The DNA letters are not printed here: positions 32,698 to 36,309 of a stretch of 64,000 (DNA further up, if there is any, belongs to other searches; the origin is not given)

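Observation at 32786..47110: Array of four tandem paralogous giant polytopic membrane proteins (966-1387 aa) with no recognisable partner genes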

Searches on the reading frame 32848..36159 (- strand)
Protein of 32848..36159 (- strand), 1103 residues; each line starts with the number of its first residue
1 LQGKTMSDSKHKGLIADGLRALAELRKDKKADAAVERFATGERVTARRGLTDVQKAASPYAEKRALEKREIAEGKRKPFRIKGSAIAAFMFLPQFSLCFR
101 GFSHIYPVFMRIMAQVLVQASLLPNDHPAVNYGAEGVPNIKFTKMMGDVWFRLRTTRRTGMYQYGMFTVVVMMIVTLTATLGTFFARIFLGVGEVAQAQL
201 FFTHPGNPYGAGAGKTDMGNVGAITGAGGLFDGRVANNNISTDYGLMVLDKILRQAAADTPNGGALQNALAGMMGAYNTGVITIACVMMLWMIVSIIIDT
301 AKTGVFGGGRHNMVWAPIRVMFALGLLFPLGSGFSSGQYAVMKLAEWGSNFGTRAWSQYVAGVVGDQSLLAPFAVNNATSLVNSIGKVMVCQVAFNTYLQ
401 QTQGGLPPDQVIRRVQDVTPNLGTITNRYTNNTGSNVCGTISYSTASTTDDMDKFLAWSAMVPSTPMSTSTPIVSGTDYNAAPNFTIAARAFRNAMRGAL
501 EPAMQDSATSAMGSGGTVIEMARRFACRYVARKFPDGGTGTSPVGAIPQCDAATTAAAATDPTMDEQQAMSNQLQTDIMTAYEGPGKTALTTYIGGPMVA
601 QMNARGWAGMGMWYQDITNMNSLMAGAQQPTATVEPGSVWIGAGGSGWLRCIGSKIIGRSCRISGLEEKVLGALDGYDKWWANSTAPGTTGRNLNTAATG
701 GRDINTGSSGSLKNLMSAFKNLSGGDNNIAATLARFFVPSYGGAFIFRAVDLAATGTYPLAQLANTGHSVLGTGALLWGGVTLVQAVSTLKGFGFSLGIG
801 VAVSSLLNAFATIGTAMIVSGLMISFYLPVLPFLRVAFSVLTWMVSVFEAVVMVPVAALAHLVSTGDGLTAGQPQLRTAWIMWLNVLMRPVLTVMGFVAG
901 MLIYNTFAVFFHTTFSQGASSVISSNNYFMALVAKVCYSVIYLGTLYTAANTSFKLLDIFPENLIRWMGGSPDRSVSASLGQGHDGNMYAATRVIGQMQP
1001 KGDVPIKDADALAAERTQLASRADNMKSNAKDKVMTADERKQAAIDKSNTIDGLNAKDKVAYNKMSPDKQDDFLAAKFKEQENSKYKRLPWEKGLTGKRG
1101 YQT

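Call 3: search_protein_families(library=pfam, proteins=[window:32848-36159:-], max_evalue=1)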
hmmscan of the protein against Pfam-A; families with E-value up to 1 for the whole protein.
window:32848-36159:- (1103 aa): 1 family
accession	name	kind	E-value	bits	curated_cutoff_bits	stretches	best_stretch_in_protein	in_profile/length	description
PF24182.1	G1RFP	-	0.032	14.3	22.6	1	509-526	15-32/36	Gene 1 ring forming protein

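Call 4: search_protein_families(library=ncbifam, proteins=[window:32848-36159:-], max_evalue=1)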
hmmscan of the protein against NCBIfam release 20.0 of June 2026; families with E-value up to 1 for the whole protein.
window:32848-36159:- (1103 aa): 2 families
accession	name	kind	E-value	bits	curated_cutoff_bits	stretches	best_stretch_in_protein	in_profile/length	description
TIGR04346.1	DotA_TraY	subfamily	1.8e-67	228.4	100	1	258-969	14-656/656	DotA/TraY family protein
NF033886.1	T4SS_DotA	equivalog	2.9e-40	139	500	2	712-972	521-789/790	type IVB secretion system protein DotA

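Call 19: find_related_loci(query=A1, collection=genome_contigs, flank=10000)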
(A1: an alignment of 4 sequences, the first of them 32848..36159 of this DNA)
Query A1 (1103 aa) in genome_contigs; peptide patterns used: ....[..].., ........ (x = any residue, [..] = any of these).
173 stretches matched a pattern; 46 encode a relative of the query (tblastn E <= 1e-3); 42 distinct loci.
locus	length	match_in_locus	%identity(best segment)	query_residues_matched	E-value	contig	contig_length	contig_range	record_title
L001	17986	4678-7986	96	1-1103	0e+0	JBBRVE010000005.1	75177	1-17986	MAG: Bdellovibrionales bacterium isolate La3_metabat2.091 La3_metabat2.091_K_716617_L_75177_cov_12.7833, whole genome sh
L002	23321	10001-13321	87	1-1103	0e+0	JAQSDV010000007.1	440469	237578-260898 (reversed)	MAG: bacterium isolate D1-2020 MAG006 NODE_8_length_440469_cov_29.477131, whole genome shotgun sequence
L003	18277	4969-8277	95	1-1103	0e+0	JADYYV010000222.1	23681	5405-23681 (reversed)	MAG: Alphaproteobacteria bacterium isolate SJ545 c_000001145908, whole genome shotgun sequence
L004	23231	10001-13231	56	4-1100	0e+0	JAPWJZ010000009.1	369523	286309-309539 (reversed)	MAG: Micavibrio sp. isolate Chal_Metagen_Bin5 13268, whole genome shotgun sequence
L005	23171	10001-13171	57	6-1084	0e+0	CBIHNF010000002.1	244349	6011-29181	MAG TPA_asm: uncultured Alphaproteobacteria bacterium isolate SRR18156212_concoct_42 genome assembly, contig: ERZ2733687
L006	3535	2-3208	55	36-1085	0e+0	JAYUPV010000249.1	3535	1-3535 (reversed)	MAG: Alphaproteobacteria bacterium isolate GL11_Down_metabinner_1 GL11_Down_metabinner_1_248, whole genome shotgun seque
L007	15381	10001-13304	84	1-1103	0e+0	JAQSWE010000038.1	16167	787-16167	MAG: Alphaproteobacteria bacterium isolate C_No_T20_C_bin.40 scaffold_4204, whole genome shotgun sequence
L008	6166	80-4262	51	61-1088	0e+0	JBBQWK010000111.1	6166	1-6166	MAG: Alphaproteobacteria bacterium isolate Co_metawrap_2052 Cmw_2052_k141_5670772_length_6166_cov_5.0000, whole genome s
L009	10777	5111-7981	50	84-1001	0e+0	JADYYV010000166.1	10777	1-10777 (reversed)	MAG: Alphaproteobacteria bacterium isolate SJ545 c_000000860794, whole genome shotgun sequence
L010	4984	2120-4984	49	82-998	0e+0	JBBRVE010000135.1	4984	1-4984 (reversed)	MAG: Bdellovibrionales bacterium isolate La3_metabat2.091 La3_metabat2.091_K_1395955_L_4984_cov_10.0000, whole genome sh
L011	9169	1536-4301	40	80-997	0e+0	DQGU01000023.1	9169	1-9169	MAG TPA_asm: Rhodospirillaceae bacterium isolate UBA8982 contig_8342, whole genome shotgun sequence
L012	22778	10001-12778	39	80-997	0e+0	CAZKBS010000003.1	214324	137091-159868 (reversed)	MAG TPA_asm: uncultured Micavibrio sp. isolate SRP290908_co2_99 genome assembly, contig: NODE_39_length_214324_cov_33.09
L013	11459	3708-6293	41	66-977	0e+0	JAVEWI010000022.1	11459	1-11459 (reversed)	MAG: Bdellovibrionales bacterium isolate BF4_141 NODE_18276_length_11459_cov_3.777797_Biofilm4, whole genome shotgun seq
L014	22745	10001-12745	38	80-995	0e+0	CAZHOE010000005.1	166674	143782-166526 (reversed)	MAG TPA_asm: uncultured Micavibrio sp. isolate SRP062349_co2_98 genome assembly, contig: NODE_40_length_166674_cov_25.81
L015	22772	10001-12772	38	82-1033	0e+0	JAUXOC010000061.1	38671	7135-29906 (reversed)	MAG: Alphaproteobacteria bacterium isolate C1_metabat.bin.32 C1_k141_219200, whole genome shotgun sequence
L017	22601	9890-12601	38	62-975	2e-165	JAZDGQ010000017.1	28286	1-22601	MAG: Pseudomonadota bacterium isolate MEGAHIT-group-0.273 k141_15016299, whole genome shotgun sequence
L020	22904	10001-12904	36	88-1027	4e-160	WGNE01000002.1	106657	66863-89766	MAG: Alphaproteobacteria bacterium isolate RI_263 c_000000146083, whole genome shotgun sequence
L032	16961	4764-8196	32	85-980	2e-99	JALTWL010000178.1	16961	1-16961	MAG: Micavibrio sp. isolate S141_maxbin2_scaf2bin.253 S141_NODE_2795_length_16961_cov_7.139955, whole genome shotgun seq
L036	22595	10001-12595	34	66-985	4e-75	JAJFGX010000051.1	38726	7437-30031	MAG: Alphaproteobacteria bacterium isolate OFTM170 OFTM170_50, whole genome shotgun sequence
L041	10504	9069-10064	41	80-409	2e-67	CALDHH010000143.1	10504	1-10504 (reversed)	MAG: uncultured Alphaproteobacteria bacterium isolate B3_Bin_Bin_115_1 genome assembly, contig: c_000001711562, whole ge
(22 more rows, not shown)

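Call 35: search_protein_families(library=pfam, proteins=[L032:8670-10847:+, L032:10872-11666:+, L032:1692-2612:+, L041:3373-5331:+, L041:5415-6791:+, L041:6819-7607:+, L041:7614-8369:+, L020:8253-9545:+, L020:13051-14829:+, L017:12879-14306:+], max_evalue=0.01)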
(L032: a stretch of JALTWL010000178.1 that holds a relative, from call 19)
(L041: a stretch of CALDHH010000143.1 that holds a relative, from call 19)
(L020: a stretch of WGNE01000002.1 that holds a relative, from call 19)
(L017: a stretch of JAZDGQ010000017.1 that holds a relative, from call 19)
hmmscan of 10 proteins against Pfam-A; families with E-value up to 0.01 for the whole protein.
L032:8670-10847:+ (726 aa): 8 families
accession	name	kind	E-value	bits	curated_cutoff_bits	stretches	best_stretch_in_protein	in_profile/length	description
PF01138.27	RNase_PH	-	9e-60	201.2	25.5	2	26-157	2-130/130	3' exoribonuclease family, domain 1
PF03725.20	RNase_PH_C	-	1.1e-23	83.4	20.8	2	160-221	1-64/67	3' exoribonuclease family, domain 2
PF03726.19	PNPase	-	2.7e-18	66.7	24.6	1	255-333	1-81/81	Polyribonucleotide nucleotidyltransferase, RNA binding domain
PF00575.29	S1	-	2.7e-17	63.4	22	1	633-703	3-74/74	S1 RNA binding domain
PF00013.35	KH_1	-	1.5e-11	44.3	21.5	1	570-626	3-65/66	KH domain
PF24685.1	OB_RRP5_4th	-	0.0022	18.4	31.5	1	632-692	6-71/92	RRP5 OB-fold domain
PF22675.2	KH-I_KHDC4-BBP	-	0.0052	17.1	30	0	579-608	9-38/76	KHDC4/BBP-like, KH-domain type I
PF13509.12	S1_2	-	0.0078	16.7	21.8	0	634-670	1-37/61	S1 domain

L032:10872-11666:+ (265 aa): 1 family
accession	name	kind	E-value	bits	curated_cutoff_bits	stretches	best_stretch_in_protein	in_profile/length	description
PF03009.23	GDPD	-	6e-42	144.9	23.6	1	29-262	1-243/244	Glycerophosphoryl diester phosphodiesterase family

L032:1692-2612:+ (307 aa): 0 families

L041:3373-5331:+ (653 aa): 10 families
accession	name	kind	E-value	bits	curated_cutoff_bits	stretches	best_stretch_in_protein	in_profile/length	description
PF01434.24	Peptidase_M41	-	5.3e-69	232.4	29.9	1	416-602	1-189/191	Peptidase family M41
PF00004.35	AAA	-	1.2e-46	158.8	21.2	1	203-335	1-130/131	ATPase family associated with various cellular activities (AAA)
PF17862.7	AAA_lid_3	-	1.1e-13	50.8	27.2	1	358-402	1-45/45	AAA+ lid domain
PF06480.20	FtsH_ext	-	2.4e-11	44.2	25.5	1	19-106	2-102/103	FtsH Extracellular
PF07728.20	AAA_5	-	2.2e-06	28.2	22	1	202-323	1-136/139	AAA domain (dynein-related subfamily)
PF13191.12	AAA_16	-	3.2e-05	24.9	32.6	1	193-223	17-47/167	AAA ATPase domain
PF06068.19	TIP49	-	7.1e-05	22.6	23.8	1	193-236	46-88/347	TIP49 P-loop domain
PF13401.12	AAA_22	-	0.00051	20.8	27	0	203-229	8-37/130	AAA domain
PF05496.18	RuvB_N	-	0.0012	19.1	27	1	201-234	34-67/159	Holliday junction DNA helicase RuvB P-loop domain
PF13671.12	AAA_33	-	0.0016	19.2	27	1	203-247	2-44/143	AAA domain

L041:5415-6791:+ (459 aa): 4 families
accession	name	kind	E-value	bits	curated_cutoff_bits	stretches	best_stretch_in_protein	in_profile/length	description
PF02878.22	PGM_PMM_I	-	3.1e-45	153.7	22.5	1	4-135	2-133/138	Phosphoglucomutase/phosphomannomutase, alpha/beta/alpha domain I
PF02880.22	PGM_PMM_III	-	2.5e-36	124.7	20.7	1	260-371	1-108/115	Phosphoglucomutase/phosphomannomutase, alpha/beta/alpha domain III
PF02879.22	PGM_PMM_II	-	2.4e-19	70.2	29.3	1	159-256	2-103/103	Phosphoglucomutase/phosphomannomutase, alpha/beta/alpha domain II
PF00408.26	PGM_PMM_IV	-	2.3e-12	47.2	23.1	1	396-446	14-67/68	Phosphoglucomutase/phosphomannomutase, C-terminal domain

L041:6819-7607:+ (263 aa): 2 families
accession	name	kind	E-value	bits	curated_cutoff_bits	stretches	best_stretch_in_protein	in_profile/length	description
PF08543.17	Phos_pyr_kin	-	6.2e-56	189.9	27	1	12-251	1-239/246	Phosphomethylpyrimidine kinase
PF00294.29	PfkB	-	3.7e-06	26.9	25.8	1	109-233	165-279/302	pfkB family carbohydrate kinase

L041:7614-8369:+ (252 aa): 2 families
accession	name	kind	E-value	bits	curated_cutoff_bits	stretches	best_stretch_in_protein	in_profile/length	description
PF20143.4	NAD_kinase_C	-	3.5e-12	46.6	23.7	1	111-205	2-94/126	ATP-NAD kinase C-terminal domain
PF01513.26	NAD_kinase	-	1.1e-08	35.8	25.5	1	28-80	69-120/130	ATP-NAD kinase N-terminal domain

L020:8253-9545:+ (431 aa): 1 family
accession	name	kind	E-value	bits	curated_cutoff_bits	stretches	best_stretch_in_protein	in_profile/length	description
PF03600.22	CitMHS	-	6.6e-61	206.7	31.9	1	42-377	1-335/336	Citrate transporter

L020:13051-14829:+ (593 aa): 3 families
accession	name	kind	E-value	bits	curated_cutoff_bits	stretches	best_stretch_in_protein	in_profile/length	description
PF01103.29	Omp85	-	2e-47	162.8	24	1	299-593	1-325/325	Omp85 superfamily domain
PF07244.20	POTRA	-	8.9e-13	49.2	21.3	1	201-271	2-78/79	Surface antigen variable number repeat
PF17243.7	POTRA_TamA_1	-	0.0023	18.4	26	0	50-114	10-73/74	POTRA domain TamA domain 1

L017:12879-14306:+ (476 aa): 5 families
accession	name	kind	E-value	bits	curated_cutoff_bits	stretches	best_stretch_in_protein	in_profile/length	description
PF00941.27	FAD_binding_5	-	3.8e-45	154.2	27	1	191-354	5-169/170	FAD binding domain in molybdopterin dehydrogenase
PF03450.22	CO_deh_flav_C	-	6e-36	123.1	25.5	1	363-462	2-101/102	CO dehydrogenase flavoprotein C-terminal domain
PF01799.25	Fer2_2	-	4.8e-27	94.3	30.3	1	88-156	1-74/75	[2Fe-2S] binding domain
PF00111.32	Fer2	-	2.7e-07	30.9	21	1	13-62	3-53/77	2Fe-2S iron-sulfur cluster binding domain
PF13085.11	Fer2_3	-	0.0087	16.5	27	0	43-101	49-98/107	2Fe-2S iron-sulfur cluster binding domain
